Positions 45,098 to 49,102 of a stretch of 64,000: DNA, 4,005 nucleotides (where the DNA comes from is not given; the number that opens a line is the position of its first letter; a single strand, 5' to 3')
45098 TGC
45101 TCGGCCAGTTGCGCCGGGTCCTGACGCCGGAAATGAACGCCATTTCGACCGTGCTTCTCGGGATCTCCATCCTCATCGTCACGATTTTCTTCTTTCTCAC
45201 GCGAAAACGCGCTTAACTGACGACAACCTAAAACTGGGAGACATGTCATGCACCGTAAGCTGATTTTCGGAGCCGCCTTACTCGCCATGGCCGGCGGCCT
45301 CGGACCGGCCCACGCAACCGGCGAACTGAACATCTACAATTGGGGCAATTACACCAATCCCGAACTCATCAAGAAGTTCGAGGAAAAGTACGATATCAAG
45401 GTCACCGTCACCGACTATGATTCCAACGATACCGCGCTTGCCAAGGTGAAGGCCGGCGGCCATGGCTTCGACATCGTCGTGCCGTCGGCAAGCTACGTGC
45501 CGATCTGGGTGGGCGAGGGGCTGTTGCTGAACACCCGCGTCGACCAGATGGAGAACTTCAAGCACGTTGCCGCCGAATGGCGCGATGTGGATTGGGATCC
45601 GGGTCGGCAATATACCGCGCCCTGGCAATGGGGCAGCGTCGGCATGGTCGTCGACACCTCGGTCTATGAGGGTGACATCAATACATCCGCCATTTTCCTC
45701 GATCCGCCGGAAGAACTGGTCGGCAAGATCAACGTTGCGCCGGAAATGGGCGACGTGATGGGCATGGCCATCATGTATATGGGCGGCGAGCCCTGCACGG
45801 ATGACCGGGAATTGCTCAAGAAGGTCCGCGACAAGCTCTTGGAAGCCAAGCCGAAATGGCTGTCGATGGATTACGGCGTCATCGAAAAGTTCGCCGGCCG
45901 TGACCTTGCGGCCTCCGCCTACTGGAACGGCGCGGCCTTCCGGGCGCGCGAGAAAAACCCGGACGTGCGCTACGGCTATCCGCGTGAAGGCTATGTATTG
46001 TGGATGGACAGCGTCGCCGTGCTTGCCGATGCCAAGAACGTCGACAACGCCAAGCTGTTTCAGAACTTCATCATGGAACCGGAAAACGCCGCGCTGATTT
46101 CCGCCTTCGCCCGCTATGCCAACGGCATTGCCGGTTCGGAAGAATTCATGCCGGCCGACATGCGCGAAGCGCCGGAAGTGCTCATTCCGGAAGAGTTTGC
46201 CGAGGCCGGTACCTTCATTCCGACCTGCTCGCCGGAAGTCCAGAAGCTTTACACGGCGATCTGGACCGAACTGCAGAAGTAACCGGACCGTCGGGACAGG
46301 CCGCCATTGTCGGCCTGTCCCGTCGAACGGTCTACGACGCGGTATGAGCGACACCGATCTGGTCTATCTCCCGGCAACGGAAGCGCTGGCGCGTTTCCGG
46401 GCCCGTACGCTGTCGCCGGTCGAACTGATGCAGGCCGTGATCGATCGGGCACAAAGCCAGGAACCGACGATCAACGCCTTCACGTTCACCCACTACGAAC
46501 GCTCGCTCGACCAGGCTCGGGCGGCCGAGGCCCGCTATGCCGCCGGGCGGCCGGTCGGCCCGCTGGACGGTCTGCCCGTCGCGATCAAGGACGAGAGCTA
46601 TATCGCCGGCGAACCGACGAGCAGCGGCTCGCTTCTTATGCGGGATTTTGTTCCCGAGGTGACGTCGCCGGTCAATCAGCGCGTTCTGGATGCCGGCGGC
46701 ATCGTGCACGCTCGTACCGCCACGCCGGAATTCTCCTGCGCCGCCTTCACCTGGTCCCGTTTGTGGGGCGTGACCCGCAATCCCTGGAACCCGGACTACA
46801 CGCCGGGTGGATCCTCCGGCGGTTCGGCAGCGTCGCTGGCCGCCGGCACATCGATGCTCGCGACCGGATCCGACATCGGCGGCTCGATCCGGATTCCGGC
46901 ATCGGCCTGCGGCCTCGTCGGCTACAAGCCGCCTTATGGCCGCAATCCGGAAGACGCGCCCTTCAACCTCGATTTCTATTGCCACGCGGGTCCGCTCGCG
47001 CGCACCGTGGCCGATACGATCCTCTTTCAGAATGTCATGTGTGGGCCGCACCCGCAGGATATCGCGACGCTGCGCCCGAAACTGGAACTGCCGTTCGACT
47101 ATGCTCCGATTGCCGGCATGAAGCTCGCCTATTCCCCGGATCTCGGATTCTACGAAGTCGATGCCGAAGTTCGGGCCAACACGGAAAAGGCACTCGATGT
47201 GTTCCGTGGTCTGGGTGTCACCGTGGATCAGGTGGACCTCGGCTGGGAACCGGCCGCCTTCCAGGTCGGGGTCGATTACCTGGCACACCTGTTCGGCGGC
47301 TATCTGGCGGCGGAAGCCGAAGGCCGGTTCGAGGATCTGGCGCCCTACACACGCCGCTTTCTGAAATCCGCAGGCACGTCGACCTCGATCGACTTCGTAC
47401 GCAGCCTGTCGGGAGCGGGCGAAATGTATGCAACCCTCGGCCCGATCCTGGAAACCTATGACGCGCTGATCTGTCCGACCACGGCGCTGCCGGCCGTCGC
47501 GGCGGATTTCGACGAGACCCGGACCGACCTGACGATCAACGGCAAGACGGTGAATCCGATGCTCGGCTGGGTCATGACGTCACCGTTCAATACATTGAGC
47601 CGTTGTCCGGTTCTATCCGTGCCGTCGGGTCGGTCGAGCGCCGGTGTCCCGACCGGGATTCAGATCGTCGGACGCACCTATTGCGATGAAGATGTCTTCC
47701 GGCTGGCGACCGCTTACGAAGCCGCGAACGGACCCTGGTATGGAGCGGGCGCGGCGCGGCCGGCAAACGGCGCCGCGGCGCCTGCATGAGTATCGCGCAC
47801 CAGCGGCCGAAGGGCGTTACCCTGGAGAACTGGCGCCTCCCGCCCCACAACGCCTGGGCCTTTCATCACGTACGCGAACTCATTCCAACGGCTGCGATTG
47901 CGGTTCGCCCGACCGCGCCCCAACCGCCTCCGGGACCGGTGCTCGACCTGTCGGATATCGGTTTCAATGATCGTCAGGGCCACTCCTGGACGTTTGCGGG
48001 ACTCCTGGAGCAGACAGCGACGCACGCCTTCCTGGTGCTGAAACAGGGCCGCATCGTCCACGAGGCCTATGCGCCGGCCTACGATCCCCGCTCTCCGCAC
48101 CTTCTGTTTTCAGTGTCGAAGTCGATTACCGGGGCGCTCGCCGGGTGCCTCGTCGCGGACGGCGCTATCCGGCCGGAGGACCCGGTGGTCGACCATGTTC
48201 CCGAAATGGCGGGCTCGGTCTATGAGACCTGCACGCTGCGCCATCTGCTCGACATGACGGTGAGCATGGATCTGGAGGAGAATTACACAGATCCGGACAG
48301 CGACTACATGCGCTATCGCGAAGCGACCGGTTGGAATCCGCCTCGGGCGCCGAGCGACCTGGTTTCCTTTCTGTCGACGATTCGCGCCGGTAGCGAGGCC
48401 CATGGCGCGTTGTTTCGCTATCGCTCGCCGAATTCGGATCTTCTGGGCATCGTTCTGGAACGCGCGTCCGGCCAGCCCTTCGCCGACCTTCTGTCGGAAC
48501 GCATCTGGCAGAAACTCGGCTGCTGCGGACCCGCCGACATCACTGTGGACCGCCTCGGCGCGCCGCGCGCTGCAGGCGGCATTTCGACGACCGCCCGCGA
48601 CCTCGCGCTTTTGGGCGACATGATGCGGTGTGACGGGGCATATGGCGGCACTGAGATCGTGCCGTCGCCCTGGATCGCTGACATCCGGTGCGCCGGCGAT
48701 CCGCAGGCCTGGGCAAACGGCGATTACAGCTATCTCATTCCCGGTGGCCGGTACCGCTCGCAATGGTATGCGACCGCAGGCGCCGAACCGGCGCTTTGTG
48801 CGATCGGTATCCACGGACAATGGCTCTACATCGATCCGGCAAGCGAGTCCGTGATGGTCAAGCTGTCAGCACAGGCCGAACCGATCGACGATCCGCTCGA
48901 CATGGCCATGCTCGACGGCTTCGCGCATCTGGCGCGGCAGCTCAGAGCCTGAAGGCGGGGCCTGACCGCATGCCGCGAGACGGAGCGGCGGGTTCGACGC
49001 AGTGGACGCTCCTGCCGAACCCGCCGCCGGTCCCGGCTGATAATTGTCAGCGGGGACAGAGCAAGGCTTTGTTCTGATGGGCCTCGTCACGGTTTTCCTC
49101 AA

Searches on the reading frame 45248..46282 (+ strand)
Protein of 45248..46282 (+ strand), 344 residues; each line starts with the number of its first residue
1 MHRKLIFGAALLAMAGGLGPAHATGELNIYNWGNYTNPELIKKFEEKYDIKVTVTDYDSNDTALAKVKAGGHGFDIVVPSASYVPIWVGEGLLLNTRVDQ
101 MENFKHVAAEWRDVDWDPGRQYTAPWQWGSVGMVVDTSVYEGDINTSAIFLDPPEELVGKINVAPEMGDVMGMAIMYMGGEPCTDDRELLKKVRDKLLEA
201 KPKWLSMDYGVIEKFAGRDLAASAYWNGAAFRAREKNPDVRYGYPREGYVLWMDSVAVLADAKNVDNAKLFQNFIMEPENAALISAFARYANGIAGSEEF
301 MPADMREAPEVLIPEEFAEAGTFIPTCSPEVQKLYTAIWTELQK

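Call 53: search_protein_families(library=pfam, proteins=[window:45248-46282:+], max_evalue=0.001)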
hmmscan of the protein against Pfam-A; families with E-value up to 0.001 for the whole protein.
window:45248-46282:+ (344 aa): 4 families
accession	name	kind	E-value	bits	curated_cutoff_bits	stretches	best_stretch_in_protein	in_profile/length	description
PF13416.11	SBP_bac_8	-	1.8e-24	87.4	27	1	39-299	1-267/279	Bacterial extracellular solute-binding protein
PF01547.30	SBP_bac_1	-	1.2e-10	42.4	26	1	38-281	11-306/307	Bacterial extracellular solute-binding protein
PF13343.11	SBP_bac_6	-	1.4e-07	31.7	24.6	1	101-288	35-215/245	Bacterial extracellular solute-binding protein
PF13531.11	SBP_bac_11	-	3.7e-06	27.3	25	0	189-284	129-221/227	Bacterial extracellular solute-binding protein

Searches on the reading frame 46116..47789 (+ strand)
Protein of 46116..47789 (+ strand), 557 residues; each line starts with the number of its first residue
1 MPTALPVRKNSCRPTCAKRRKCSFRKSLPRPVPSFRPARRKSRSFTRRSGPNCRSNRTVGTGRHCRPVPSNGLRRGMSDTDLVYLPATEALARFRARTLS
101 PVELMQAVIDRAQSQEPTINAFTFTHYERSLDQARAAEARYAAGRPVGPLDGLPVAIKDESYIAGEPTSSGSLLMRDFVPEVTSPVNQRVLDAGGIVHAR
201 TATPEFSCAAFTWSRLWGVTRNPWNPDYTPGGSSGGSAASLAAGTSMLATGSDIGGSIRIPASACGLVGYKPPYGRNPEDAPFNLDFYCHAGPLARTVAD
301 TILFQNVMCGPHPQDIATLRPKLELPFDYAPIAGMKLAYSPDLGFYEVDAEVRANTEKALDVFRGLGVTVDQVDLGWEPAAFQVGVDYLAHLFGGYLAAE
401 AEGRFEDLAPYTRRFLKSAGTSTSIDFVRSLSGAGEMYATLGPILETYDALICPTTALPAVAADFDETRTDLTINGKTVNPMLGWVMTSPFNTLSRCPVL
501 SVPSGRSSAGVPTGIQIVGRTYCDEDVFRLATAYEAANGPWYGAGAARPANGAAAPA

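Call 53: search_protein_families(library=pfam, proteins=[window:46116-47789:+], max_evalue=0.001)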
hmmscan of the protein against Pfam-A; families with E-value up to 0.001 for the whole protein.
window:46116-47789:+ (557 aa): 1 family
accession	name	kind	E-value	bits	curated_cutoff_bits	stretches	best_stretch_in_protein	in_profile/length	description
PF01425.27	Amidase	-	1.8e-82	278.2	27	1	103-527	1-444/445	Amidase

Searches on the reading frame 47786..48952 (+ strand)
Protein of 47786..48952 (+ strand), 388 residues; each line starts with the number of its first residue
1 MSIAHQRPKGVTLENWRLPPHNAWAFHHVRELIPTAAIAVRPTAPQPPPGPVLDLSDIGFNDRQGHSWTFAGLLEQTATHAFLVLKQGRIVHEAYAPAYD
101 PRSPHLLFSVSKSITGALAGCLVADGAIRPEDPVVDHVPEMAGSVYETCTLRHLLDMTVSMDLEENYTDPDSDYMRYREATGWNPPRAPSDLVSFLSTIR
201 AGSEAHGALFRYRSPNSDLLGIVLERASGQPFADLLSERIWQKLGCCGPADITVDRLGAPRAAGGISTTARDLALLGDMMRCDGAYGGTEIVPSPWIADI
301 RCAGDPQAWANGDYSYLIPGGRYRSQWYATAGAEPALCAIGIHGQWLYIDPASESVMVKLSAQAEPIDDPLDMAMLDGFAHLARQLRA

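Call 53: search_protein_families(library=pfam, proteins=[window:47786-48952:+], max_evalue=0.001)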
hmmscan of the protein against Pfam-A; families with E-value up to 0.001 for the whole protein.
window:47786-48952:+ (388 aa): 1 family
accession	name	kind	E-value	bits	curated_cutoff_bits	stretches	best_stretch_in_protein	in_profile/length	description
PF00144.29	Beta-lactamase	-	7e-36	124.5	27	1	76-377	13-324/329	Beta-lactamase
